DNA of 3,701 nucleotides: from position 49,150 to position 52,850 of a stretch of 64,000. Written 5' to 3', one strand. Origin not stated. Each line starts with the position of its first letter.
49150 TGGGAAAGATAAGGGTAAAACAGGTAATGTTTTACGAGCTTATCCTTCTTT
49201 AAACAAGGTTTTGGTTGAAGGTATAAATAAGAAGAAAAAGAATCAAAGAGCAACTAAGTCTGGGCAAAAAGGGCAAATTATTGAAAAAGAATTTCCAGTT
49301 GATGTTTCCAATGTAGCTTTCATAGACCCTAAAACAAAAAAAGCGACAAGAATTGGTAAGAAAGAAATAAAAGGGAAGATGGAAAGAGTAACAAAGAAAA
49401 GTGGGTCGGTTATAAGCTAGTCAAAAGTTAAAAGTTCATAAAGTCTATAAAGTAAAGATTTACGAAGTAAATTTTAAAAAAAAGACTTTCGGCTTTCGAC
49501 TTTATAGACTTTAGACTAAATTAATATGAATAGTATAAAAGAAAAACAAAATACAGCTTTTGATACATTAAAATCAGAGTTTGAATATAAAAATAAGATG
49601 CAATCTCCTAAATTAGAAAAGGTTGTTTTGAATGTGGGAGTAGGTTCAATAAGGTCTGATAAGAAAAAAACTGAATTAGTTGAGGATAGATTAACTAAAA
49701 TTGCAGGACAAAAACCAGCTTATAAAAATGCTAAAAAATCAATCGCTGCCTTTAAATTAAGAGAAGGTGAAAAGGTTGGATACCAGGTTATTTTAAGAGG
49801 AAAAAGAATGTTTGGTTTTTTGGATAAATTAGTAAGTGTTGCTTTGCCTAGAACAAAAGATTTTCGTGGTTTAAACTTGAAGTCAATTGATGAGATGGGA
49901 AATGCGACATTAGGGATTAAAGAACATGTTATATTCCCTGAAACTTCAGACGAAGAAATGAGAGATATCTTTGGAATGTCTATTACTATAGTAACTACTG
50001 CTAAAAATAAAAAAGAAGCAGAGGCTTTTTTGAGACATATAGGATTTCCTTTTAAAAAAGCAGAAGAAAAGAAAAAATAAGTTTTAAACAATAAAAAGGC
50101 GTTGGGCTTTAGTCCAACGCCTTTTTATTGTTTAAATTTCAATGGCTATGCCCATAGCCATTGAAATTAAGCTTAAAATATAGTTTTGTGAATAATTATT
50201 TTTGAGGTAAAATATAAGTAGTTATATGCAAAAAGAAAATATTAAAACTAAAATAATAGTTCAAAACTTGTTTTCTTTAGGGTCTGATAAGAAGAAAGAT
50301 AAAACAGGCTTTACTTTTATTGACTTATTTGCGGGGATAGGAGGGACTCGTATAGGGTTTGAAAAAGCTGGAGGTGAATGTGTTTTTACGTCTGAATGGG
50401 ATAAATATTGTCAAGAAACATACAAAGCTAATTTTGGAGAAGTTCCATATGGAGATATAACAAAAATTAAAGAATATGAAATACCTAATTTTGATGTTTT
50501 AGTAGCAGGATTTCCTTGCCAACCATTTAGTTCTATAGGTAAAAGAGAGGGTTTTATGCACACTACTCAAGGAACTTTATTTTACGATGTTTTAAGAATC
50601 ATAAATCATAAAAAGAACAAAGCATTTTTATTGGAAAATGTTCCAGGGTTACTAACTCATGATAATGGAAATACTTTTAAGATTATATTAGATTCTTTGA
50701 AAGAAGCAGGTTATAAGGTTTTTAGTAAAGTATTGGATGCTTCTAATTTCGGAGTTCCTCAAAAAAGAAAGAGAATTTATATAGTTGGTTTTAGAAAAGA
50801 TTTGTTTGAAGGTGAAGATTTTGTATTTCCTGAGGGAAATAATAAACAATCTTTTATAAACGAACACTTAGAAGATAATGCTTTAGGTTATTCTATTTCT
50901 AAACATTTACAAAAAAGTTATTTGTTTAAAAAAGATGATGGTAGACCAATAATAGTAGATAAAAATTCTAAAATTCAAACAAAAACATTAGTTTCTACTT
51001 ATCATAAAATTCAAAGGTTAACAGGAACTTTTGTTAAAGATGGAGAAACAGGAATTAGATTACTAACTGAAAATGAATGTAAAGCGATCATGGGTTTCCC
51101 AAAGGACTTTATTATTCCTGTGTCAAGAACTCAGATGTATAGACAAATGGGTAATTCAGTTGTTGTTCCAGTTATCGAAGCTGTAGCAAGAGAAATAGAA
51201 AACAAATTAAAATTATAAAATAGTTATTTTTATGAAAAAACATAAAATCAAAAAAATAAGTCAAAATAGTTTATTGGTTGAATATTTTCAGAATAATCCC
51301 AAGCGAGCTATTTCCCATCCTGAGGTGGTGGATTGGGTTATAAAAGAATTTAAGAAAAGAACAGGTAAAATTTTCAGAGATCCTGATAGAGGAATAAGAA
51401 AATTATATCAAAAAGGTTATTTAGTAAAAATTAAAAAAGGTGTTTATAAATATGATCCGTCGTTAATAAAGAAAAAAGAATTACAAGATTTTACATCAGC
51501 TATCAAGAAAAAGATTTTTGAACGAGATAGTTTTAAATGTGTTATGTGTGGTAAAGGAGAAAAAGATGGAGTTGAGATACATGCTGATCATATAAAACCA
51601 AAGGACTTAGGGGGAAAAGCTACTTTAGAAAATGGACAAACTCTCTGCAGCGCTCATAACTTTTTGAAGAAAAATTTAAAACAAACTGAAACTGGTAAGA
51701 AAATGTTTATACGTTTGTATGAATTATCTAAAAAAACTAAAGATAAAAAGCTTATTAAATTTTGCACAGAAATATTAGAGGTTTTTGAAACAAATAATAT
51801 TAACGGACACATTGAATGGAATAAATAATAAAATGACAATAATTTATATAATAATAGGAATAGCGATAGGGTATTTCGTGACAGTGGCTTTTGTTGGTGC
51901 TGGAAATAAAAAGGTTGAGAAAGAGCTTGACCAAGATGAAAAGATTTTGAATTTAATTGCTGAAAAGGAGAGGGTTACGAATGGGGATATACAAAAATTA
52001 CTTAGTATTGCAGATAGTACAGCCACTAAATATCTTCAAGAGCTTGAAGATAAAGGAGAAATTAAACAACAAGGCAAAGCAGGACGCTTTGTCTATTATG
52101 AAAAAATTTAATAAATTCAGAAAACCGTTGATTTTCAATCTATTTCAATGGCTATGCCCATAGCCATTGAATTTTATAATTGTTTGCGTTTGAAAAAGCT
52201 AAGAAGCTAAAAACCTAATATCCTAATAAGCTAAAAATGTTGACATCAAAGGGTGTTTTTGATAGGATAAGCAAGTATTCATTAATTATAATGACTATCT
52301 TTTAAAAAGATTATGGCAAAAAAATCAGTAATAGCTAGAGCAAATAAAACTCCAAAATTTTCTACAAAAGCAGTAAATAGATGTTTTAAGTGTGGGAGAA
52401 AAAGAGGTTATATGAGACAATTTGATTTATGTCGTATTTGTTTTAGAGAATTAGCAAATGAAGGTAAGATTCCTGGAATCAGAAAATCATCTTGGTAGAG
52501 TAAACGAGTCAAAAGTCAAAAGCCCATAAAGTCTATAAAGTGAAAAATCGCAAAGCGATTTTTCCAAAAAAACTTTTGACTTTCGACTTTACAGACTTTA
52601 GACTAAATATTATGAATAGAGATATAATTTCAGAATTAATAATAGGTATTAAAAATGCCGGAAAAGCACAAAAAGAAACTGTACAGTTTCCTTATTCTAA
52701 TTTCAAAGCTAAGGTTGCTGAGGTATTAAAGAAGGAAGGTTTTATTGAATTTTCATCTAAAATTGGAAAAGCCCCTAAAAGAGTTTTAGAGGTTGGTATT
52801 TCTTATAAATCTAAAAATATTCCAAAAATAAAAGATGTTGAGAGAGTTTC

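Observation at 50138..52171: Type II m5C R-M cassette inserted inside the spc ribosomal operon, bounded by identical 28-bp palindromic repeats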

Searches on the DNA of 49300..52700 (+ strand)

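Call 48: search_rna_families(source=window, start=49300, end=52700, threshold=evalue, max_evalue=1)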
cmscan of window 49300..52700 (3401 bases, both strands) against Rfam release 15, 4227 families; matches with E-value up to 1: 15.
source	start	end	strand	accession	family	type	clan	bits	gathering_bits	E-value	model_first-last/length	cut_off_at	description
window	50087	50134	+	RF03790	MIR8008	Gene; miRNA;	-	37.8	66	1.5e-05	1-55/55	no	MIR8008 microRNA precursor family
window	50078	50142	+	RF00713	mir-239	Gene; miRNA;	-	35.6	49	2.6e-05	1-74/74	no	mir-239 microRNA precursor family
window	50077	50141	-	RF00713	mir-239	Gene; miRNA;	-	33.9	49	8.1e-05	1-74/74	no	mir-239 microRNA precursor family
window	50044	50172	+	RF00515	PyrR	Cis-reg;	-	33.8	54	0.041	1-115/115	no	PyrR binding site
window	50004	50134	+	RF00558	L20_leader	Cis-reg; leader;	-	30.3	58.7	0.0032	1-127/127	no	Ribosomal protein L20 leader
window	50043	50127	+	RF04339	Plastid-psbJ-3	Cis-reg;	CL00152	28.2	61.7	0.095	1-125/125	no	Plastid-psbJ-3 3UTR RNA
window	50066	50124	+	RF02844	RefA9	Gene; antisense;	-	25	49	0.84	1-64/64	no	Enterococcus sRNA A9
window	52521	52604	-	RF03556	mir-559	Gene; miRNA;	-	24.7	95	0.14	1-91/91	no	mir-559 microRNA precursor family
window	50075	50144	+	RF03259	MIR1514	Gene; miRNA;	-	24.4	90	0.31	1-110/110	no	MIR1514 microRNA precursor family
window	52514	52604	-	RF03743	MIR7696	Gene; miRNA;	-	24.2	83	0.2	1-88/88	no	MIR7696 microRNA precursor family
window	50064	50126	+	RF01487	rliI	Gene; sRNA;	-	23.5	45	0.0029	1-239/239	no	Listeria sRNA rliI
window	50083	50136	-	RF04171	MIR1509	Gene; miRNA;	-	22.7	87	0.39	17-105/121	no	MIR1509 microRNA precursor family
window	49698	49744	+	RF01726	SAM-II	Cis-reg; riboswitch;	-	22.2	44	0.5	1-60/60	no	SAM-II riboswitch aptamer (SAM-II long loop)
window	52525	52600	-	RF04118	MIR9481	Gene; miRNA;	-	22.1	130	0.24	1-135/135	no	MIR9481 microRNA precursor family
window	50034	50131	+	RF01769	greA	Cis-reg; leader;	-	21.6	60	0.88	1-124/124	no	Enterobacteria greA leader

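Call 82: search_rna_families(sources=[L065, L043, L064, L049, L104, L106, L112], threshold=gathering)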
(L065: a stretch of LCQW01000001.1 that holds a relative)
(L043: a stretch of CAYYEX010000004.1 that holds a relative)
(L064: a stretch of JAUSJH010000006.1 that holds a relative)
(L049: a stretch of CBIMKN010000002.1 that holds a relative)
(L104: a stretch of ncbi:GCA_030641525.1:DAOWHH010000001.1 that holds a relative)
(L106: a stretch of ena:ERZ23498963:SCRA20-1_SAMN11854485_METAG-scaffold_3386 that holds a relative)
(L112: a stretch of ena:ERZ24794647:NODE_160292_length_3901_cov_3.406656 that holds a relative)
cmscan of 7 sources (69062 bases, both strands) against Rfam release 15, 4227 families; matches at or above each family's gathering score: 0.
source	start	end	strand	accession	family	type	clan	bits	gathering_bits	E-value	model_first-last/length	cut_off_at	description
